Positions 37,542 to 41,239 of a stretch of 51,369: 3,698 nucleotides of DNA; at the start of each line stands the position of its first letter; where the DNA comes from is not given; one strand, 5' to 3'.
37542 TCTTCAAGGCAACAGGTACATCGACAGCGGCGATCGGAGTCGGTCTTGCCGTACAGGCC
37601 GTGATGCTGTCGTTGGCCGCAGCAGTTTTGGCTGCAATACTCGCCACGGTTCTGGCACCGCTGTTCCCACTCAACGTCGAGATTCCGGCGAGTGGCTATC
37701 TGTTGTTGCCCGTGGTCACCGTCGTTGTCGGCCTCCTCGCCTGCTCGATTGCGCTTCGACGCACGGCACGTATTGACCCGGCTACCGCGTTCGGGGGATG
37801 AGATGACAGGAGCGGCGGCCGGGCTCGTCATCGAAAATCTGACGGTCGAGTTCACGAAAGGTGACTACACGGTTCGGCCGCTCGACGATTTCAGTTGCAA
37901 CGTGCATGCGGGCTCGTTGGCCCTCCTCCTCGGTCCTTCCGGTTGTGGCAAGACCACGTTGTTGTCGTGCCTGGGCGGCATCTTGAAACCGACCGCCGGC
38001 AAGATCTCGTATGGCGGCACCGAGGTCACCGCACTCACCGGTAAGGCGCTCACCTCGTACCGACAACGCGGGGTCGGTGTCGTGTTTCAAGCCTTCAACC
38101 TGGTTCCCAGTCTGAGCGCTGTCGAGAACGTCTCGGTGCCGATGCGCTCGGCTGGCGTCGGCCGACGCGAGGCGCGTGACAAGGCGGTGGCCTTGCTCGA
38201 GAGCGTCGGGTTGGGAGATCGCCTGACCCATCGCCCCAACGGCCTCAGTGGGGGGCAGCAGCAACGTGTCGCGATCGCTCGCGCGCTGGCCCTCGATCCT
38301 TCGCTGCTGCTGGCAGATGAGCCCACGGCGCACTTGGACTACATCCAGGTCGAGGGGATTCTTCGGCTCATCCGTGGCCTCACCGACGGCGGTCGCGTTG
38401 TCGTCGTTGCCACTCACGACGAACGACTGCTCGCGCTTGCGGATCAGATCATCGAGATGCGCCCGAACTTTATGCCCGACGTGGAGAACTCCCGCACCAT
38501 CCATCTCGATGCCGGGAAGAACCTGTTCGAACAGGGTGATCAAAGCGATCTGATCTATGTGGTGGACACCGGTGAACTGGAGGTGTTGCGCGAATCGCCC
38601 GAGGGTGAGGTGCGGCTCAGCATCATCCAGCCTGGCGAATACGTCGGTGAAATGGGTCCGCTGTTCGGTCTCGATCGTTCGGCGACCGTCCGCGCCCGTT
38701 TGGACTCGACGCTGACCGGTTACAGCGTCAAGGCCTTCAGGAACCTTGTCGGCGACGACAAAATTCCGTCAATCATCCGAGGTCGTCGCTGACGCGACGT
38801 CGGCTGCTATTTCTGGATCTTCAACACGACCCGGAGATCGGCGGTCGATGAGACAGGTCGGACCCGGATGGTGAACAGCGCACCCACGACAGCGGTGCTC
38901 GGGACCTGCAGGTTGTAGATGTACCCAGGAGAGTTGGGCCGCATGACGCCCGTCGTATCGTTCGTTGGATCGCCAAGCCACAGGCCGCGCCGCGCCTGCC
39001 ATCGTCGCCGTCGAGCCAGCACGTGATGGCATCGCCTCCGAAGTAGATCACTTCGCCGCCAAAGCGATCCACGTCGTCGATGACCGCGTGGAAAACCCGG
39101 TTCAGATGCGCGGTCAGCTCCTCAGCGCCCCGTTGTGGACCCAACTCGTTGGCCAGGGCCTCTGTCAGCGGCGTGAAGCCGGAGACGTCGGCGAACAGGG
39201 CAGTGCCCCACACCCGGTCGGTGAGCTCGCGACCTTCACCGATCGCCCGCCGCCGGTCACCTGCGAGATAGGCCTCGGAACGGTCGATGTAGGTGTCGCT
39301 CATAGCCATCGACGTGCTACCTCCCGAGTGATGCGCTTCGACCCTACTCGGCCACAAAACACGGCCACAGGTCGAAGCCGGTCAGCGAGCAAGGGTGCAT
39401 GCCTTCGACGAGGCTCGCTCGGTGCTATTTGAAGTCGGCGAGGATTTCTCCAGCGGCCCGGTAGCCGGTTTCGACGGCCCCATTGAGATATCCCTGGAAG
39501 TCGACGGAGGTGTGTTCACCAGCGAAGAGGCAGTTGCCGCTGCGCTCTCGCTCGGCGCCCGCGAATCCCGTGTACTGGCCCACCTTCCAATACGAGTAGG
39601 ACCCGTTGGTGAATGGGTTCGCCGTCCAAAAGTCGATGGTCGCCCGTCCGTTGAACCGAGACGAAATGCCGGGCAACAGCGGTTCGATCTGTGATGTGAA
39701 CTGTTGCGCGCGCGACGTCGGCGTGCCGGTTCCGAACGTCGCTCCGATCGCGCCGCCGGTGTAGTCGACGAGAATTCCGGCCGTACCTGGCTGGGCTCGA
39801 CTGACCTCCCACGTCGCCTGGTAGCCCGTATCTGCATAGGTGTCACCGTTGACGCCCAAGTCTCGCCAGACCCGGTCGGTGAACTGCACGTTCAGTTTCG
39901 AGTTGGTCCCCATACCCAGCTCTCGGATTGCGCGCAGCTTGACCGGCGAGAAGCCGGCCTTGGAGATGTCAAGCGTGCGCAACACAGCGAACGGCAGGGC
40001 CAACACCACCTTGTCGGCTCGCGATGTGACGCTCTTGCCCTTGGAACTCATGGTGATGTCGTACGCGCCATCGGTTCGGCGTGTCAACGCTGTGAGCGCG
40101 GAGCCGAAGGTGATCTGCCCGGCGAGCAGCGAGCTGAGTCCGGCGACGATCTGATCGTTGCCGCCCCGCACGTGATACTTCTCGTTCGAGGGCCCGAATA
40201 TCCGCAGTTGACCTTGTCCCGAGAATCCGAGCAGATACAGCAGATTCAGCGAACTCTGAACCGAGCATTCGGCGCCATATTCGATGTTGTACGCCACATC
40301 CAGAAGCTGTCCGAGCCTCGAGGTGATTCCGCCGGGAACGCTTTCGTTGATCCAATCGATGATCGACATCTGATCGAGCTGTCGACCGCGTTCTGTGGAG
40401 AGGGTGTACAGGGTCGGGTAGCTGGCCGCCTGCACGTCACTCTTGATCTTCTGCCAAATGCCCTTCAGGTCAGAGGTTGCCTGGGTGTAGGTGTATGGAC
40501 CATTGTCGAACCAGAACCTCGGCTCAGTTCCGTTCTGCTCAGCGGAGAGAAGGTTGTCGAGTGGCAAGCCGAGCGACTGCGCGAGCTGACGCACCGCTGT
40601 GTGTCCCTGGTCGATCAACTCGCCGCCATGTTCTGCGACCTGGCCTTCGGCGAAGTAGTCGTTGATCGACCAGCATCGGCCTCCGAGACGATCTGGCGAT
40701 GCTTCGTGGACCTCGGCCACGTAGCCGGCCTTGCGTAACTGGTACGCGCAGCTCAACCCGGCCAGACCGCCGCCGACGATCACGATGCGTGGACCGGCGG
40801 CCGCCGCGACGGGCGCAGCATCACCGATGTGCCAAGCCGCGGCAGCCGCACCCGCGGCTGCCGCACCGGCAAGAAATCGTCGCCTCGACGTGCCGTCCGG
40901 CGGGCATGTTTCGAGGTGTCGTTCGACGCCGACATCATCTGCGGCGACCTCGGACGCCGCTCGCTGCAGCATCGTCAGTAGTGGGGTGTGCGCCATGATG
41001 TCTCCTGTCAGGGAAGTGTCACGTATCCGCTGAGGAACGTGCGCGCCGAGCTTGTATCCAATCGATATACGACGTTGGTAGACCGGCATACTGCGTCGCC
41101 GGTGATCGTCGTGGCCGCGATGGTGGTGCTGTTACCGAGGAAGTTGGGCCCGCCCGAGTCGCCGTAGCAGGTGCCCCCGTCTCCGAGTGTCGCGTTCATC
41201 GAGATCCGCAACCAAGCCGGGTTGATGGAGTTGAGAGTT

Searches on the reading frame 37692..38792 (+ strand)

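Call 41: search_protein_families(library=pfam, proteins=[window:37692-38792:+], max_evalue=0.001)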
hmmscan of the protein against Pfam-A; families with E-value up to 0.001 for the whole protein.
window:37692-38792:+ (366 aa): 4 families
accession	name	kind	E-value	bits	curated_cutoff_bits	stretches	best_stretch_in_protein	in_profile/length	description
PF00005.33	ABC_tran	-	1.4e-33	116.9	25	1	64-213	1-137/137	ABC transporter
PF00027.35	cNMP_binding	-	1.6e-17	63.7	27.5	1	271-353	3-86/89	Cyclic nucleotide-binding domain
PF13304.12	AAA_21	-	6.2e-08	33.5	27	1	175-247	228-303/304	AAA domain, putative AbiEii toxin, Type IV TA system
PF02463.25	SMC_N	-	1.7e-05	24.8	40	1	182-257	134-212/220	RecF/RecN/SMC N terminal domain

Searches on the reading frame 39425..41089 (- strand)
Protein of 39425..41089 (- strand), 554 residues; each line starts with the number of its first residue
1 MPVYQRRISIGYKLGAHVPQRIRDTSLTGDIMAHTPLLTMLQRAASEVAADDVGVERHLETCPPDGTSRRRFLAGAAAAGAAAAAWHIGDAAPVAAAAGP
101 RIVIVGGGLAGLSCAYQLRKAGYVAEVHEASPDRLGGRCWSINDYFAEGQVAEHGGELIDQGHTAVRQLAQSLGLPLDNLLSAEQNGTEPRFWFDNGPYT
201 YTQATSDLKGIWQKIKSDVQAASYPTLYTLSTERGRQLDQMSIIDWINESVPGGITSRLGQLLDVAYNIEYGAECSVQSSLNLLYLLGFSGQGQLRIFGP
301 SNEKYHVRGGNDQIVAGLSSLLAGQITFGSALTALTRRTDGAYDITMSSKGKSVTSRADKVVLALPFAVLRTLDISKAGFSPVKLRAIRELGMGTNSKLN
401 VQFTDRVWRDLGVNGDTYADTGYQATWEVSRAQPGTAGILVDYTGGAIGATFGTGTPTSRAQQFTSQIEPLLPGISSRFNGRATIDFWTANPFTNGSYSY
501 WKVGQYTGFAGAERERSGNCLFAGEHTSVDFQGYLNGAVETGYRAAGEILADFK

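Call 41: search_protein_families(library=pfam, proteins=[window:39425-41089:-], max_evalue=0.001)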
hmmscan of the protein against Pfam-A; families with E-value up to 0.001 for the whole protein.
window:39425-41089:- (554 aa): 5 families
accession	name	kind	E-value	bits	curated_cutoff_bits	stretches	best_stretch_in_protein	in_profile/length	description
PF01593.30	Amino_oxidase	-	1e-52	180.3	19.8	1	109-550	1-443/443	Flavin containing amine oxidoreductase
PF13450.12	NAD_binding_8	-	5.5e-10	39.8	21.9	1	104-171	1-66/68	NAD(P)-binding Rossmann-like domain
PF01266.30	DAO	-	1.5e-05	25.2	27.9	1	101-131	1-31/353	FAD dependent oxidoreductase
PF00890.30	FAD_binding_2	-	5.8e-05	22.9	20.4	1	102-123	2-23/414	FAD binding domain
PF07992.20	Pyr_redox_2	-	0.00011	22.1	26.1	1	101-153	2-54/291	Pyridine nucleotide-disulphide oxidoreductase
